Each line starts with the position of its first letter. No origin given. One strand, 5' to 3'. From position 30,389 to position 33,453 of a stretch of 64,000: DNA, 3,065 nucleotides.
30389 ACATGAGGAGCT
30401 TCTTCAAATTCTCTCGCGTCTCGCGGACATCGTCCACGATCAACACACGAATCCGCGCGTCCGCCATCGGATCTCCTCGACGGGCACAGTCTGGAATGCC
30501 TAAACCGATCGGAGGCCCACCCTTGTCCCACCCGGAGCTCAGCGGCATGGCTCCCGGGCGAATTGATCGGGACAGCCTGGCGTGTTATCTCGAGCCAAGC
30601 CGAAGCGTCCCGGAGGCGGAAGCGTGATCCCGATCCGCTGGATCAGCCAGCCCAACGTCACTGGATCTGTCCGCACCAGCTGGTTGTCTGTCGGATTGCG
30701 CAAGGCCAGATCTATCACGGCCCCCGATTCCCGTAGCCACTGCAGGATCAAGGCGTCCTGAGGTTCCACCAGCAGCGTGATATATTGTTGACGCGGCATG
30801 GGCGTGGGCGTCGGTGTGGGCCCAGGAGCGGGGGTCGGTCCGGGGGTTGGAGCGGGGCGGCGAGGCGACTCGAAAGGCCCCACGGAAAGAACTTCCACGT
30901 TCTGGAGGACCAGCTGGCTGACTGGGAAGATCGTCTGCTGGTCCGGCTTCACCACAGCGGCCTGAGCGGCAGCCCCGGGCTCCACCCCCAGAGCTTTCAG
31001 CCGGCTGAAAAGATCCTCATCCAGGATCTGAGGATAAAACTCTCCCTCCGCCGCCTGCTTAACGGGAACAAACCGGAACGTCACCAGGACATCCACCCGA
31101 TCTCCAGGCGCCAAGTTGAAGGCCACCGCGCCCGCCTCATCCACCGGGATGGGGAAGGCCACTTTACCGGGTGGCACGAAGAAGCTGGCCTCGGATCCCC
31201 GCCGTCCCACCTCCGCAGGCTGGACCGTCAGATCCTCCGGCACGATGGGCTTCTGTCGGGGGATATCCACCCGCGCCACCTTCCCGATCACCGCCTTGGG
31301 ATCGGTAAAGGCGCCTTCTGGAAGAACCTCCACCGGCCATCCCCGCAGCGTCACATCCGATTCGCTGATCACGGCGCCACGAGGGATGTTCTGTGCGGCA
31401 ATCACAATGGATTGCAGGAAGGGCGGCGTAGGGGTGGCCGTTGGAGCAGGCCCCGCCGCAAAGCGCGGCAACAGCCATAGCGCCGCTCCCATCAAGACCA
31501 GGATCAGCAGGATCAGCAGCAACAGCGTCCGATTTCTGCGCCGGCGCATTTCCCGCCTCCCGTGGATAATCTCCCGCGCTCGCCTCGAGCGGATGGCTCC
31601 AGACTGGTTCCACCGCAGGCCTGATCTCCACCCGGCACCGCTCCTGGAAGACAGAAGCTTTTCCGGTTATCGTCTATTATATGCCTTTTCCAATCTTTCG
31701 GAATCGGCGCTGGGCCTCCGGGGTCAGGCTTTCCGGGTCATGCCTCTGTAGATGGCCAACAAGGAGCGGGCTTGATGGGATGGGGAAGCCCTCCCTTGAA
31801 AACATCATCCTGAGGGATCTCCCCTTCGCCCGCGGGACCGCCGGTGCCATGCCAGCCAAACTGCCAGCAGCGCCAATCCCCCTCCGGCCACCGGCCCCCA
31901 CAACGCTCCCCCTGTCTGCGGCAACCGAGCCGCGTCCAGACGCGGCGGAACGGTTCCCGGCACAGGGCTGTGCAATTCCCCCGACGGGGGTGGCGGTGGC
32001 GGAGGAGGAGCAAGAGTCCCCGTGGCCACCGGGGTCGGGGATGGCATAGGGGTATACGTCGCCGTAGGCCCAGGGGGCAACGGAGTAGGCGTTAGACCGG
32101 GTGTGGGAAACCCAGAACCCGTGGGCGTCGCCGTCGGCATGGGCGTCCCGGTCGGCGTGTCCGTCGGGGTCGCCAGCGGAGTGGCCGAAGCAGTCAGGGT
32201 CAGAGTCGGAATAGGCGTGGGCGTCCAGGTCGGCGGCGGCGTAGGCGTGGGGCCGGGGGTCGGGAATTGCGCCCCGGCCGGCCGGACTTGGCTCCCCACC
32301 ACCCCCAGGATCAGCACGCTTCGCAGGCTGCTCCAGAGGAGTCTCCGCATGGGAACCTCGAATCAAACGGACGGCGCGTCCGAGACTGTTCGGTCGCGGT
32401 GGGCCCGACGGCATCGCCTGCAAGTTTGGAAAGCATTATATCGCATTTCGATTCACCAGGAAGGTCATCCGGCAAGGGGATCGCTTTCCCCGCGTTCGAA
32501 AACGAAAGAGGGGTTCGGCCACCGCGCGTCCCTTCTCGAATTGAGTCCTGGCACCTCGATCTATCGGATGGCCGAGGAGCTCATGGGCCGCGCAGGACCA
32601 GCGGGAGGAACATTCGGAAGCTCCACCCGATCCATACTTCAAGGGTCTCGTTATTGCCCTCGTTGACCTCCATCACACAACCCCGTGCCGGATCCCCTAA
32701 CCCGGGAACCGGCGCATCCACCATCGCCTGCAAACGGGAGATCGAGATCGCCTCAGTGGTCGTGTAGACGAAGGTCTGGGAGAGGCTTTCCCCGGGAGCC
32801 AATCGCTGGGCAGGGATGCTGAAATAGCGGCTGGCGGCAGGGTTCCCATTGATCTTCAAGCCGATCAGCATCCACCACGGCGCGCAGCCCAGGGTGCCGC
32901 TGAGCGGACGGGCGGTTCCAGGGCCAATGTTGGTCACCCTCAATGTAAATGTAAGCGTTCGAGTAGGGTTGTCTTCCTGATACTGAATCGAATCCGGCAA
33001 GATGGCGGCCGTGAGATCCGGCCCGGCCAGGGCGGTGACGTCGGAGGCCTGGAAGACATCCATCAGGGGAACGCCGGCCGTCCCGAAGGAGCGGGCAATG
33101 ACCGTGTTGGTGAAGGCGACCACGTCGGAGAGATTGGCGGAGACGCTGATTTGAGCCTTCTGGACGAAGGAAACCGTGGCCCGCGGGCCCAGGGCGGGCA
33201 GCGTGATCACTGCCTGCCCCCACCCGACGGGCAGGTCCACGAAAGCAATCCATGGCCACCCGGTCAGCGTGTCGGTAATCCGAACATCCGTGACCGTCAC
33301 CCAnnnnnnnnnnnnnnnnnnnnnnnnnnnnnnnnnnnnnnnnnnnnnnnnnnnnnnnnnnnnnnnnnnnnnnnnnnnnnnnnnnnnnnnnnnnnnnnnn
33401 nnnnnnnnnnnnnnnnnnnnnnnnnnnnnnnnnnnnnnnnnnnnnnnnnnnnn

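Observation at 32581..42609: Recurrent [FY]LPL[IV]LR[GS] motif at the extreme C-terminus of two Tad-locus proteins and at a domain boundary of the giant amidase: candidate undescribed sorting or processing signal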

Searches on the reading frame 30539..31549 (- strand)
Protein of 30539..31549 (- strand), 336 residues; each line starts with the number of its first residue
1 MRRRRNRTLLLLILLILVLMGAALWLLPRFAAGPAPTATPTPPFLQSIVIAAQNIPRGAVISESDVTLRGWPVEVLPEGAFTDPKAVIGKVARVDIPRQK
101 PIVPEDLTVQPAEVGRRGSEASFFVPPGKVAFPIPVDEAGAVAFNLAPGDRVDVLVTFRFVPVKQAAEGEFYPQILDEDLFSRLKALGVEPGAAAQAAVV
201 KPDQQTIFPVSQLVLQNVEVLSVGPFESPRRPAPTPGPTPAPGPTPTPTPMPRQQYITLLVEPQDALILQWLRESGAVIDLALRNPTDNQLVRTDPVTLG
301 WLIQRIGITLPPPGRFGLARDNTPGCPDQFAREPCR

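Call 20: search_protein_families(library=pfam, proteins=[window:30539-31549:-], max_evalue=0.001)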
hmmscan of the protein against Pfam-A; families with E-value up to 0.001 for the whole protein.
window:30539-31549:- (336 aa): 3 families
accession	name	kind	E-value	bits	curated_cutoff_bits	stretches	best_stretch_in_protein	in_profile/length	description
PF16976.10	RcpC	-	6.4e-15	55.5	28.8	1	124-284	6-114/114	Flp pilus assembly protein RcpC/CpaB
PF08666.17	SAF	-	2.5e-13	50.8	21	1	49-107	4-62/63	SAF domain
PF13144.11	ChapFlgA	-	3.4e-08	34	23.8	1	47-109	2-62/122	Chaperone for flagella basal body P-ring formation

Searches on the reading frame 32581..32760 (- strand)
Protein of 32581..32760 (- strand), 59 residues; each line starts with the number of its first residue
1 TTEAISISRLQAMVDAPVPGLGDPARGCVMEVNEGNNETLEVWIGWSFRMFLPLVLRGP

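Call 8: search_protein_families(library=ncbifam, proteins=[window:32581-32760:-], max_evalue=1)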
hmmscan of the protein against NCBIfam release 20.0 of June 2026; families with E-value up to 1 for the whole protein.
window:32581-32760:- (59 aa): 1 family
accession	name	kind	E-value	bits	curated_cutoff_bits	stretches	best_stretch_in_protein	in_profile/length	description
NF050076.1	sort_motif_YLP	domain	0.029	14.2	15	1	47-57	1-11/11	YLP-box putative sorting motif-containing protein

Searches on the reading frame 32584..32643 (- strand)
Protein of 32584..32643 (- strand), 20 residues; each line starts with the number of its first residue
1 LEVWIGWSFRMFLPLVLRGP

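Call 12: search_protein_families(library=ncbifam, proteins=[window:32584-32643:-], max_evalue=10)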
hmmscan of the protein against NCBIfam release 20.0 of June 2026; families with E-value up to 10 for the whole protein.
seq(20 aa): 1 family
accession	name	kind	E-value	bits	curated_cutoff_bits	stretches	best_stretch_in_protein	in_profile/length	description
NF050076.1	sort_motif_YLP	domain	0.0042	16.8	15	1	8-18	1-11/11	YLP-box putative sorting motif-containing protein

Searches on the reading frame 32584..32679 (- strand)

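Call 69: search_protein_families(library=ncbifam, proteins=[window:32584-32679:-], max_evalue=10)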
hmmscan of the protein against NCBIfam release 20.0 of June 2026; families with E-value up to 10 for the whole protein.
seq(32 aa): 1 family
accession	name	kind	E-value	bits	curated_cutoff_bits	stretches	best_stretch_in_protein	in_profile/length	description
NF050076.1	sort_motif_YLP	domain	0.011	15.5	15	1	20-30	1-11/11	YLP-box putative sorting motif-containing protein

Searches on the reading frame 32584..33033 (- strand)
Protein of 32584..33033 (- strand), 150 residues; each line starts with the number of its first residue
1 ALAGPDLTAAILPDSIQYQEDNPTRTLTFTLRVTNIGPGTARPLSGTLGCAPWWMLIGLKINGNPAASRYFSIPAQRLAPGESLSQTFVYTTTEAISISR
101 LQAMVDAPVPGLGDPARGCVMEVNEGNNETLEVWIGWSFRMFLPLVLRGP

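Call 93: search_protein_representatives(protein=window:32584-33033:-)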
Query: 150 residues. Proteins with E-value up to 0.001 (for the whole library): 11; up to 1e-10: 1; up to 1e-30: 1. The best 11 are listed.
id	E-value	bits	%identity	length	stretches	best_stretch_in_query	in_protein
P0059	2.3e-51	190.1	61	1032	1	2-148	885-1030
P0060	1.2e-09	54.7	30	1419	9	11-89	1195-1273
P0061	1.2e-09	54.6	28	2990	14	75-106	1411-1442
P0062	1.7e-06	44.4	39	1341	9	19-53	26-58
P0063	5.0e-06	42.9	32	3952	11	11-125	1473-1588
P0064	1.3e-05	41.6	36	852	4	72-131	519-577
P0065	2.9e-05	40.4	44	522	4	26-105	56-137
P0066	1.7e-04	38.0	50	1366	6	5-44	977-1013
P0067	2.1e-04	37.7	45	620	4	19-65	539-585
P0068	2.4e-04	37.4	35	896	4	74-114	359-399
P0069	4.6e-04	36.5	45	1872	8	21-43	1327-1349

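Call 101: search_protein_families(library=ncbifam, proteins=[P0062, P0069, P0059], max_evalue=0.01)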
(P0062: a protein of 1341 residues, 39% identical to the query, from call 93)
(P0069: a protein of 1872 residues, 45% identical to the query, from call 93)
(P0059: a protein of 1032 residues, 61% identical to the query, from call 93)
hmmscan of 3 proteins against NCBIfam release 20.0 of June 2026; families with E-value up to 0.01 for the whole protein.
P0062 (1341 aa): 13 families
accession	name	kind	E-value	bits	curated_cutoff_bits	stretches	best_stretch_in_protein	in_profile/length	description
NF038112.1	myxo_dep_M36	subfamily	3.2e-45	153.8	1500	4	9-336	1201-1510/1604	myxosortase-dependent M36 family metallopeptidase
NF051432.1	PepSY_MTB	domain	4.9e-26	91.2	60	0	11-97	17-98/101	PepSY domain-containing protein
NF012211.1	tand_rpt_95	domain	2e-21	75.7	90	1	927-999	20-95/98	tandem-95 repeat protein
NF047897.1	LctobiosidLnbX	equivalog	9.3e-18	63.5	2500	5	801-976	950-1120/1498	lacto-N-biosidase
NF046022.1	RespRegCpdRBruc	equivalog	1.5e-15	57.3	180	0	272-317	27-72/120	cell cycle two-component system response regulator CpdR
NF041523.1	post_COAP_1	domain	3e-14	53.4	40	1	1093-1204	1-98/115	post-COAP-1 domain-containing protein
TIGR04183.1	Por_Secre_tail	domain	1.4e-08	34.6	23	1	1261-1337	2-71/72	T9SS type A sorting domain-containing protein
TIGR03741.1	PRTRC_E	subfamily_domain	2e-06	27.7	37.95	0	498-528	28-57/106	PRTRC system protein E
NF050152.1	broader_ApyA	subfamily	6.3e-06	26.2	40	0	30-45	6-21/53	ApyA family aminopyruvatide-related RiPP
NF058578.1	CPR_pilus_PamR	equivalog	2.2e-05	23.5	300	1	1029-1075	185-229/297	pilus system RbmA-like protein PamR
TIGR01244.1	TIGR01244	subfamily_domain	0.00011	22.3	85.85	0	194-248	5-59/135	TIGR01244 family sulfur transferase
NF041919.1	SAMP2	equivalog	0.0021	18.5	70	0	71-102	3-34/66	ubiquitin-like small modifier protein SAMP2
TIGR04225.1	CshA_fibril_rpt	repeat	0.0069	17.2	60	0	839-883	55-96/104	fibrillar adhesin CshA-type repeat protein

P0069 (1872 aa): 3 families
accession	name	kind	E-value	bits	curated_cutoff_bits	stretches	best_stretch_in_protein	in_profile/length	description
TIGR01451.2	B_ant_repeat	repeat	6.4e-126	410.3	24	10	1074-1121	1-48/53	DUF11 type repeat protein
TIGR04263.1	SasC_Mrp_aggreg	subfamily_domain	6.6e-28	97.8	60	5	581-696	233-345/366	SasC/FmtB family protein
NF033707.1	T9SS_sortase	equivalog_domain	2.4e-06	25.5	420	2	1706-1769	1024-1094/1095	type IX secretion system sortase PorU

P0059 (1032 aa): 6 families
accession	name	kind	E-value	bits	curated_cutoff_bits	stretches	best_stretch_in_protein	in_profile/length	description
TIGR01451.2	B_ant_repeat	repeat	5.7e-26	90.3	24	2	529-573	6-50/53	DUF11 type repeat protein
TIGR04226.1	RrgB_K2N_iso_D2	domain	1.1e-05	26.3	30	0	517-619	3-119/123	isopeptide-forming domain-containing fimbrial protein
TIGR03547.1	muta_rot_YjhT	subfamily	0.00019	20.7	256.35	0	207-279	56-129/346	YjhT family mutarotase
NF010730.0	PRK14131.1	subfamily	0.00021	20.1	416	0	207-279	85-158/384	N-acetylneuraminate epimerase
TIGR03548.1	mutarot_permut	subfamily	0.0039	16.4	243.2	1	95-235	11-143/323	cyclically-permuted mutarotase family protein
NF041895.1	choice_anch_V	domain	0.0068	16.5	42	0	524-614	45-124/150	choice-of-anchor V domain-containing protein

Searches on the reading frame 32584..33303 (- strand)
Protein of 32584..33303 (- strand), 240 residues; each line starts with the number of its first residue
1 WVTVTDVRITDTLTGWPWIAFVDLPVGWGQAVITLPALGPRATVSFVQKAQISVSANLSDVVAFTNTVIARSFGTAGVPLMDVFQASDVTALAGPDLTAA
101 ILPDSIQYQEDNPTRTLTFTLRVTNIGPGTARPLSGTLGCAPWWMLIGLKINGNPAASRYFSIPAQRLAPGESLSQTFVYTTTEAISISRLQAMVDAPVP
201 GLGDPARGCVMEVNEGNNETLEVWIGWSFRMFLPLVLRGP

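Call 86: find_homologous_proteins(query=window:32584-33303:-, max_evalue=0.001)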
Query window:32584-33303:- (240 aa): 1 proteins with E <= 0.001 among 1181 candidates.
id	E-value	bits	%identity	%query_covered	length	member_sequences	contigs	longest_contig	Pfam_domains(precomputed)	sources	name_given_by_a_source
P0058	2.3e-63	232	60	87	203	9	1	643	-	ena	-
